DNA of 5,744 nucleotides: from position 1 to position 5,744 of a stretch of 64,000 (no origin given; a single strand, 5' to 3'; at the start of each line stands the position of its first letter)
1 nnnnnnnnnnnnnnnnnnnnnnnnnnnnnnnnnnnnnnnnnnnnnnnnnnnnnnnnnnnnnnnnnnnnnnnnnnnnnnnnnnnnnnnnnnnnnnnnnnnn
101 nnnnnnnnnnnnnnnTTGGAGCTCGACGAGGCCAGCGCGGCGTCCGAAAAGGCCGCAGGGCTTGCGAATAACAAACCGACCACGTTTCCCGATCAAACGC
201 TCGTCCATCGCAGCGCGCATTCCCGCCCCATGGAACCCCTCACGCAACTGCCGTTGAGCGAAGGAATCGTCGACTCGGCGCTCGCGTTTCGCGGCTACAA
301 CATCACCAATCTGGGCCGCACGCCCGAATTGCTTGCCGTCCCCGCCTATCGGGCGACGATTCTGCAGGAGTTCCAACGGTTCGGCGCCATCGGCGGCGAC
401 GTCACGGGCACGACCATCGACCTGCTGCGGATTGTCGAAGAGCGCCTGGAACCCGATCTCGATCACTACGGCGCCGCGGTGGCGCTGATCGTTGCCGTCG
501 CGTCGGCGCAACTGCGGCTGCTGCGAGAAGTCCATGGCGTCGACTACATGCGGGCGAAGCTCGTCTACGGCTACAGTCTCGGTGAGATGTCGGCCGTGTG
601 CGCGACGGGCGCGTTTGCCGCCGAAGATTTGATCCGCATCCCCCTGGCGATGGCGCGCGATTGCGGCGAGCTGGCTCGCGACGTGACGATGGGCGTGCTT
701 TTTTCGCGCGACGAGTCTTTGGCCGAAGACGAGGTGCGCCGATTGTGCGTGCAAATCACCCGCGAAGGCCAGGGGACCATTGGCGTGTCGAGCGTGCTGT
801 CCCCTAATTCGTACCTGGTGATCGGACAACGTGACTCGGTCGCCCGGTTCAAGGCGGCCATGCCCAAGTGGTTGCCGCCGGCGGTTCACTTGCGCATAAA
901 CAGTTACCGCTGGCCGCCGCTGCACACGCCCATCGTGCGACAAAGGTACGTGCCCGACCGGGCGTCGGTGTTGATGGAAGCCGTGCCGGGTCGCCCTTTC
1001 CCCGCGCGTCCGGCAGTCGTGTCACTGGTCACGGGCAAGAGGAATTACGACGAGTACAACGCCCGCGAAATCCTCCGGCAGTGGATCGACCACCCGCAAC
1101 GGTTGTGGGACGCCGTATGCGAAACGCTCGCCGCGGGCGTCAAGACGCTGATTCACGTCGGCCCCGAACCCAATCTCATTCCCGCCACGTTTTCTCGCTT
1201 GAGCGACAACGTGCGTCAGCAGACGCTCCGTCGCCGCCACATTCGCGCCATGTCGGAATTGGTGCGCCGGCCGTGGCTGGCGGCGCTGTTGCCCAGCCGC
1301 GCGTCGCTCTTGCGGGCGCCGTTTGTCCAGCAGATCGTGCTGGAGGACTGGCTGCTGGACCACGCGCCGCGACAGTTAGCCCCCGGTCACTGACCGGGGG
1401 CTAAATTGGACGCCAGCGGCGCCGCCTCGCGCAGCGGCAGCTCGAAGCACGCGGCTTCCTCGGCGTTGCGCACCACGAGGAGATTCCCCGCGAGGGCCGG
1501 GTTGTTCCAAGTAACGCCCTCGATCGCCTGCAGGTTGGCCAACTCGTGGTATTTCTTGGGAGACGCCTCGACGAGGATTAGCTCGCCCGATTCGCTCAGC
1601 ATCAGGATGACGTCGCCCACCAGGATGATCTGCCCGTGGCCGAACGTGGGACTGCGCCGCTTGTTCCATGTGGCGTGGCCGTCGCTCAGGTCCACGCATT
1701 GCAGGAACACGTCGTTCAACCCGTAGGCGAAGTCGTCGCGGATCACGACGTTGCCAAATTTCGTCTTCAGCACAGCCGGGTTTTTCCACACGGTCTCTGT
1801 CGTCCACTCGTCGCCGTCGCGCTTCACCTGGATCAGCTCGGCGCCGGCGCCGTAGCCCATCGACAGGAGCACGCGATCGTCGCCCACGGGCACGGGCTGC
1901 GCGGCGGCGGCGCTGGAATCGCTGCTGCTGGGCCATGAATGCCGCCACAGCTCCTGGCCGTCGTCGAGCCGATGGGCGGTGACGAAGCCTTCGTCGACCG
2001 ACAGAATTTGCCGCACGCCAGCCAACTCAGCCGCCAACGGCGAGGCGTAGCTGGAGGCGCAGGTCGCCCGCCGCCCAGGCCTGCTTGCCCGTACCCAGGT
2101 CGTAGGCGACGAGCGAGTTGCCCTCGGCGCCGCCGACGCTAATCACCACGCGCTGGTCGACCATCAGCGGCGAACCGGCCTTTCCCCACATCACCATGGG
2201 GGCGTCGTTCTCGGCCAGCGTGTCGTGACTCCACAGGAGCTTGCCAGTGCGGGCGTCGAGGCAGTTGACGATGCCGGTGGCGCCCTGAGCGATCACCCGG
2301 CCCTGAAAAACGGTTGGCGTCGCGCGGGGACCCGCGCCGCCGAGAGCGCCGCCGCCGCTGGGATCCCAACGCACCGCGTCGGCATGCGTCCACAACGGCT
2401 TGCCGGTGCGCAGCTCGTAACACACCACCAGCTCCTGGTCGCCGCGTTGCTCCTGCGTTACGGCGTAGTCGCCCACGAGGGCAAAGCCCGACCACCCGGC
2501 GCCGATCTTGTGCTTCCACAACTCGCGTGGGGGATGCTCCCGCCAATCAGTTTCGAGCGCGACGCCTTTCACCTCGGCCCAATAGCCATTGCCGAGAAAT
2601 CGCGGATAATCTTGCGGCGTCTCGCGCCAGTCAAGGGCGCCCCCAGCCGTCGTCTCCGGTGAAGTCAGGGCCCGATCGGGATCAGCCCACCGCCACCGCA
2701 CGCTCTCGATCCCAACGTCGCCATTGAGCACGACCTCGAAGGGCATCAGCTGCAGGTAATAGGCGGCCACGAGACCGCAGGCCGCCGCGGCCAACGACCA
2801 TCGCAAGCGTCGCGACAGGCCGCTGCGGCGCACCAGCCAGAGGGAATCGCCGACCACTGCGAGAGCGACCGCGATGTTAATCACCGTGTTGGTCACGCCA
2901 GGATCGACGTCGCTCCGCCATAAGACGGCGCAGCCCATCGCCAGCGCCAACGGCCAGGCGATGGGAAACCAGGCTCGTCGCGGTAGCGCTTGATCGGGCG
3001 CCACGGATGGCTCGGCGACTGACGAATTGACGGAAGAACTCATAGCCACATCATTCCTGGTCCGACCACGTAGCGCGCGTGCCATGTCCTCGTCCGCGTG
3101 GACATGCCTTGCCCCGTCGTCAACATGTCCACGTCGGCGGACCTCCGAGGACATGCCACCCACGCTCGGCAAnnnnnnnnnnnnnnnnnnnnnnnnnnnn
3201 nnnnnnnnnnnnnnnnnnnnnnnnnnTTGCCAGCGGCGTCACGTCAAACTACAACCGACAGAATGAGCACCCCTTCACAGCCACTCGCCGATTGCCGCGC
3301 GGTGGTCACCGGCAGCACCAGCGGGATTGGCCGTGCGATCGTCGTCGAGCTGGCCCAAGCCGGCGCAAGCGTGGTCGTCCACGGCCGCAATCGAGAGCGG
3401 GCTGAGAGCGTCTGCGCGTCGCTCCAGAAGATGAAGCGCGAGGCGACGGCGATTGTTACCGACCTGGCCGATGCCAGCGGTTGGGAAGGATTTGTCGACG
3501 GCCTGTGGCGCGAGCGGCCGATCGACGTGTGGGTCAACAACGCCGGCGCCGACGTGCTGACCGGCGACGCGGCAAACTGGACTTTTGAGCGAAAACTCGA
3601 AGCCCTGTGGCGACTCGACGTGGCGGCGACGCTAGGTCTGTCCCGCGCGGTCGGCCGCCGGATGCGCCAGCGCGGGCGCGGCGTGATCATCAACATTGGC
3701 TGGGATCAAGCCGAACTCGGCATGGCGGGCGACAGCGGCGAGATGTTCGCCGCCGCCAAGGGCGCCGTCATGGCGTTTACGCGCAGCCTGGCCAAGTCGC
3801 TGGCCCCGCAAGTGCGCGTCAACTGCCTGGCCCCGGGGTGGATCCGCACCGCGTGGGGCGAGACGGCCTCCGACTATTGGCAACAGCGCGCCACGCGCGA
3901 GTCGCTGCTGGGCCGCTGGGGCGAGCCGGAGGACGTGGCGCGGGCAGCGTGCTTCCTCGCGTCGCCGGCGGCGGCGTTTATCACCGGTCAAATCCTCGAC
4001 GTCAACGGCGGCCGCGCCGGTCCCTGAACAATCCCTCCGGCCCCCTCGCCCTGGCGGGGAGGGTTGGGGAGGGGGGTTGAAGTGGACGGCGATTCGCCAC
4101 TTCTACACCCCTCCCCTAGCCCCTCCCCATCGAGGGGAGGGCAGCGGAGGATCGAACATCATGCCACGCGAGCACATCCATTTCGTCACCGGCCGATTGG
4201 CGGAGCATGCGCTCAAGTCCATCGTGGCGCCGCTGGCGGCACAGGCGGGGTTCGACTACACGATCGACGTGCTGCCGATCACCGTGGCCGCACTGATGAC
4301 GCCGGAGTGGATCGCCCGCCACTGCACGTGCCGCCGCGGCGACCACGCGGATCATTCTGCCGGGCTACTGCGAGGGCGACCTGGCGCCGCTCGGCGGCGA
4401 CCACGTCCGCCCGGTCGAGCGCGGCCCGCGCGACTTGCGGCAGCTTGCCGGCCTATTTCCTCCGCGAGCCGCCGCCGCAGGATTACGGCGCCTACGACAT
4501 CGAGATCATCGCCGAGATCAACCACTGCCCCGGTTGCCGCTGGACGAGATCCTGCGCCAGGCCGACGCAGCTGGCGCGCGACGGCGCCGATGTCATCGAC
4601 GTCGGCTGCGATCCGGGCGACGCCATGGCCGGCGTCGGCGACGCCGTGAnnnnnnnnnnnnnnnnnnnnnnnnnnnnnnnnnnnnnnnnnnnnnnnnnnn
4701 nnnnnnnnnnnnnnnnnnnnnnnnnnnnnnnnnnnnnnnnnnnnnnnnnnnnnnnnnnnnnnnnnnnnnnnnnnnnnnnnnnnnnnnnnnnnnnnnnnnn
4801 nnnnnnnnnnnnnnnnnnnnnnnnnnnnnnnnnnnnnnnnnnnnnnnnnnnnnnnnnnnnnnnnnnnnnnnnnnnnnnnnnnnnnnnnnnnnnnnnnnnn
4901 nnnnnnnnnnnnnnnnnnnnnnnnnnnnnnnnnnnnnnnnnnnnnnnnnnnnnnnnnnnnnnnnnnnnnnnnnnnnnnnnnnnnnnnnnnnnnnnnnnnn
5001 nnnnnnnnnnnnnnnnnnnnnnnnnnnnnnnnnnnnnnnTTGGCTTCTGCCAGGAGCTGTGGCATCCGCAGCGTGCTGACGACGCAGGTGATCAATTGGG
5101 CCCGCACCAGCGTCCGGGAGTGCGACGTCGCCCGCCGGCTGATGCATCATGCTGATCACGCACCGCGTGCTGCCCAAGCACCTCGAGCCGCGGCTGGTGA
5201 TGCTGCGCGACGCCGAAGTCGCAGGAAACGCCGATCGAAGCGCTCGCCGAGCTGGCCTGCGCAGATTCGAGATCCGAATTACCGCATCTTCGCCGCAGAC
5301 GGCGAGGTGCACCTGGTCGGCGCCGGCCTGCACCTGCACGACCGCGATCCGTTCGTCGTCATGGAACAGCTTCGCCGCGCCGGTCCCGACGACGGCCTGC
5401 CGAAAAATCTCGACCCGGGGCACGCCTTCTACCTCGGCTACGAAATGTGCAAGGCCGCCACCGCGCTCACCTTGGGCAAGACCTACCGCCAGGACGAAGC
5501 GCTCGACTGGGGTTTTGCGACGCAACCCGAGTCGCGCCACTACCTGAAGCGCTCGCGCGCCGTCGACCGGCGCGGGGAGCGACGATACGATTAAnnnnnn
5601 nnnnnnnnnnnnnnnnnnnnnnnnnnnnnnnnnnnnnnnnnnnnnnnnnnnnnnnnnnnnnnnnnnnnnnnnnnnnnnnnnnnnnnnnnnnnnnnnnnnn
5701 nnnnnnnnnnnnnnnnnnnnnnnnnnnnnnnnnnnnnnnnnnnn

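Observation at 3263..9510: Methanopterin/H4MPT-type cofactor biosynthesis cluster, heavily frameshifted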

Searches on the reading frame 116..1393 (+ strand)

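Call 4: search_protein_families(library=pfam, proteins=[window:116-1393:+], max_evalue=0.01)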
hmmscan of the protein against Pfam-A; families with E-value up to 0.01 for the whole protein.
window:116-1393:+ (425 aa): 1 family
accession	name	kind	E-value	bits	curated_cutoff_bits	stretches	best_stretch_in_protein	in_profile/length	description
PF00698.26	Acyl_transf_1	-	0.002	18.1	32.7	1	102-251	43-176/319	Acyl transferase domain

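Call 15: search_protein_families(library=ncbifam, proteins=[window:116-1393:+], max_evalue=0.001)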
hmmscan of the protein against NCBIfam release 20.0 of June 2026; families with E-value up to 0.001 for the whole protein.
window:116-1393:+ (425 aa): 3 families
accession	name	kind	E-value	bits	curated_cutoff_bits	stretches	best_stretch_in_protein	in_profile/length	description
NF045894.1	PKS_plus_SDR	equivalog_domain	6.6e-11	40.6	1740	1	103-374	576-828/1515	type I polyketide synthase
TIGR00128.1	fabD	equivalog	1.3e-06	28.1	260.9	1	125-350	65-275/290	ACP S-malonyltransferase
TIGR03131.1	malonate_mdcH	equivalog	3.1e-06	26.8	297.9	1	129-350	60-264/297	malonate decarboxylase subunit epsilon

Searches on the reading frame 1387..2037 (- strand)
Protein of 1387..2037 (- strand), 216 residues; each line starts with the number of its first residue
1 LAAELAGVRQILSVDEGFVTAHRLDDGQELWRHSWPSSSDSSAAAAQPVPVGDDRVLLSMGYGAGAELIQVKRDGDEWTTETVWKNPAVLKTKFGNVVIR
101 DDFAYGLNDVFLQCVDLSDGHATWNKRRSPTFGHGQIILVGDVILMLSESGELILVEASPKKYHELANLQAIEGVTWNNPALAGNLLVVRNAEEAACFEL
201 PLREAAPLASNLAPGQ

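Call 4: search_protein_families(library=pfam, proteins=[window:1387-2037:-], max_evalue=0.01)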
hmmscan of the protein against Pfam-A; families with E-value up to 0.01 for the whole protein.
window:1387-2037:- (216 aa): 1 family
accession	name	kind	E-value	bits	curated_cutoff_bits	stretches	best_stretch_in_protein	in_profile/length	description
PF13360.13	PQQ_2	-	8.9e-08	32.5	27.6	1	16-157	2-134/233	Outer membrane protein assembly factor BamB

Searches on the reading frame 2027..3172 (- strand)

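Call 4: search_protein_families(library=pfam, proteins=[window:2027-3172:-], max_evalue=0.01)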
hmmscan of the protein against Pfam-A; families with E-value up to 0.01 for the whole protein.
window:2027-3172:- (381 aa): 2 families
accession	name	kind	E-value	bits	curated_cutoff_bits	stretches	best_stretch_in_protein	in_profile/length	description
PF13360.13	PQQ_2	-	1.5e-12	48.2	27.6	1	247-368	3-99/233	Outer membrane protein assembly factor BamB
PF01011.28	PQQ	-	1.5e-06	27.7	26.7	1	283-323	50-90/595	Glucose/ethanol/alcohol dehydrogenase, beta-propeller domain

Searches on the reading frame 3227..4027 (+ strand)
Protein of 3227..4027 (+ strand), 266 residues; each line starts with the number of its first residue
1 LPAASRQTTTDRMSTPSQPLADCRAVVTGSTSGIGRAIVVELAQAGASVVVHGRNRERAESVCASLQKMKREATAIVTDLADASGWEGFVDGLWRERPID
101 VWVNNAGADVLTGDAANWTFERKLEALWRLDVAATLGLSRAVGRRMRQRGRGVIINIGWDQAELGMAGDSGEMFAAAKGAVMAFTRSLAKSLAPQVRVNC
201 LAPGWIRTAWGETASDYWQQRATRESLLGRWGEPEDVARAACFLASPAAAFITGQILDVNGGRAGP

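Call 3: search_protein_families(library=pfam, proteins=[window:3227-4027:+], max_evalue=0.01)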
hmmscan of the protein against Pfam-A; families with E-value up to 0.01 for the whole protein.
window:3227-4027:+ (266 aa): 5 families
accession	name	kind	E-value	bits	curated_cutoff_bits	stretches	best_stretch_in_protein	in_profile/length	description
PF13561.12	adh_short_C2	-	1.8e-44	152.5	27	1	31-262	5-234/236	Enoyl-(Acyl carrier protein) reductase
PF00106.31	adh_short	-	2.3e-36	125.6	26.6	1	25-212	3-188/195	short chain dehydrogenase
PF08659.16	KR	-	9e-06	26.2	22.6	1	26-107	4-90/180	KR domain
PF23441.1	SDR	-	0.00034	20.5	27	0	20-88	5-74/258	SDR-like rossmann domain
PF01370.27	Epimerase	-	0.0043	16.9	20.9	1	26-91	2-61/240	NAD dependent epimerase/dehydratase family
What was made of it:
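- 3263..4027 (+): Classical short-chain dehydrogenase/reductase (254 aa from ATG 3263). It is intact and is the first gene of the conserved unit. Pfam adh_short_C2 1.8e-44 (call 3).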

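Call 15: search_protein_families(library=ncbifam, proteins=[window:3263-4024:+], max_evalue=0.001)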
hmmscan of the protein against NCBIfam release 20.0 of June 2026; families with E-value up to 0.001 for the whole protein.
seq(254 aa): 227 families (the best 25 are shown)
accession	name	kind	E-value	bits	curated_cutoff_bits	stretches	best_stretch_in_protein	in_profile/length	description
NF005559.1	PRK07231.1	subfamily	3.6e-51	174.1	215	1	9-251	3-247/249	glucose 1-dehydrogenase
NF009466.0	PRK12826.1-2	subfamily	6.2e-47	160.2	222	1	12-252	5-245/248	3-oxoacyl-ACP reductase FabG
NF004197.0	PRK05653.1-1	equivalog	5.2e-46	157.3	332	1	6-250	3-245/249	3-oxoacyl-ACP reductase FabG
TIGR01830.1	3oxo_ACP_reduc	equivalog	3.8e-45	154.5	297.75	1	13-250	1-237/239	3-oxoacyl-[acyl-carrier-protein] reductase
NF004778.0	PRK06124.1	equivalog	4.8e-45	153.9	303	1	9-251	10-252/256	SDR family oxidoreductase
NF004198.0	PRK05653.1-3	equivalog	1.4e-44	152.4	296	1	9-251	6-246/248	3-oxoacyl-ACP reductase FabG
NF047420.2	EF_P_mod_YmfI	equivalog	5.5e-43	147.4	238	1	13-250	2-234/236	elongation factor P 5-aminopentanone reductase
NF004791.0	PRK06138.1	equivalog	8.3e-43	146.5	312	1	8-251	3-249/252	SDR family oxidoreductase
NF005873.0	PRK07814.1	equivalog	9.4e-42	143.2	346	1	9-251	9-251/263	SDR family oxidoreductase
NF052558.1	MBtsdlDhBudC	equivalog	4.4e-41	141.1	270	1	13-251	6-241/250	meso-2,3-butanediol dehydrogenase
NF006070.0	PRK08213.1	subfamily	2.5e-40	138.6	279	1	12-251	14-256/259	gluconate 5-dehydrogenase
NF005711.0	PRK07523.1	subfamily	1.9e-39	135.8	413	1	8-250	8-250/255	SDR family oxidoreductase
NF005893.0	PRK07856.1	equivalog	3.4e-38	131.4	255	1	10-251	9-241/255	SDR family oxidoreductase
NF009464.0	PRK12824.1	subfamily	4.9e-38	131.2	269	1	13-250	5-241/245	3-oxoacyl-ACP reductase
NF005067.0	PRK06484.1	equivalog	9.3e-38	130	713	1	12-250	275-510/524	short chain dehydrogenase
NF006598.0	PRK09135.1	equivalog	6.5e-37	127.4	288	1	13-251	9-245/249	pteridine reductase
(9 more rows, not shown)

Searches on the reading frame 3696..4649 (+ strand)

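Call 3: search_protein_families(library=pfam, proteins=[window:3696-4649:+], max_evalue=0.01)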
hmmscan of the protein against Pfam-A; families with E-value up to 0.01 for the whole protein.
window:3696-4649:+ (317 aa): 1 family
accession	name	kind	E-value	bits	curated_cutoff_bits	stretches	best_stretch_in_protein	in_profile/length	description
PF20123.4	DUF6513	-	2.1e-11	44.4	23.9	1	159-216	1-57/86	Family of unknown function (DUF6513)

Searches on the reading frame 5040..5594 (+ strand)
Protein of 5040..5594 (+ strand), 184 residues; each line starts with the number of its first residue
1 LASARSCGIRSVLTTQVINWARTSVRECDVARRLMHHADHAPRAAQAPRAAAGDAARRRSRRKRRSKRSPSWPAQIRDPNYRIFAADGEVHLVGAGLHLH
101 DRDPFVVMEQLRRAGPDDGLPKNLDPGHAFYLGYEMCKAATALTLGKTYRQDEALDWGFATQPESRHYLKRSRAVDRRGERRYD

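Call 3: search_protein_families(library=pfam, proteins=[window:5040-5594:+], max_evalue=0.01)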
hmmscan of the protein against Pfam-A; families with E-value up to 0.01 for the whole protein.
window:5040-5594:+ (184 aa): 1 family
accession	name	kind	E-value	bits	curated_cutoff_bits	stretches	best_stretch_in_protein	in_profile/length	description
PF14251.12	PterinBD-DUF4346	-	3.1e-05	25.1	29.6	1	124-152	58-86/86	PterinBD-DUF4346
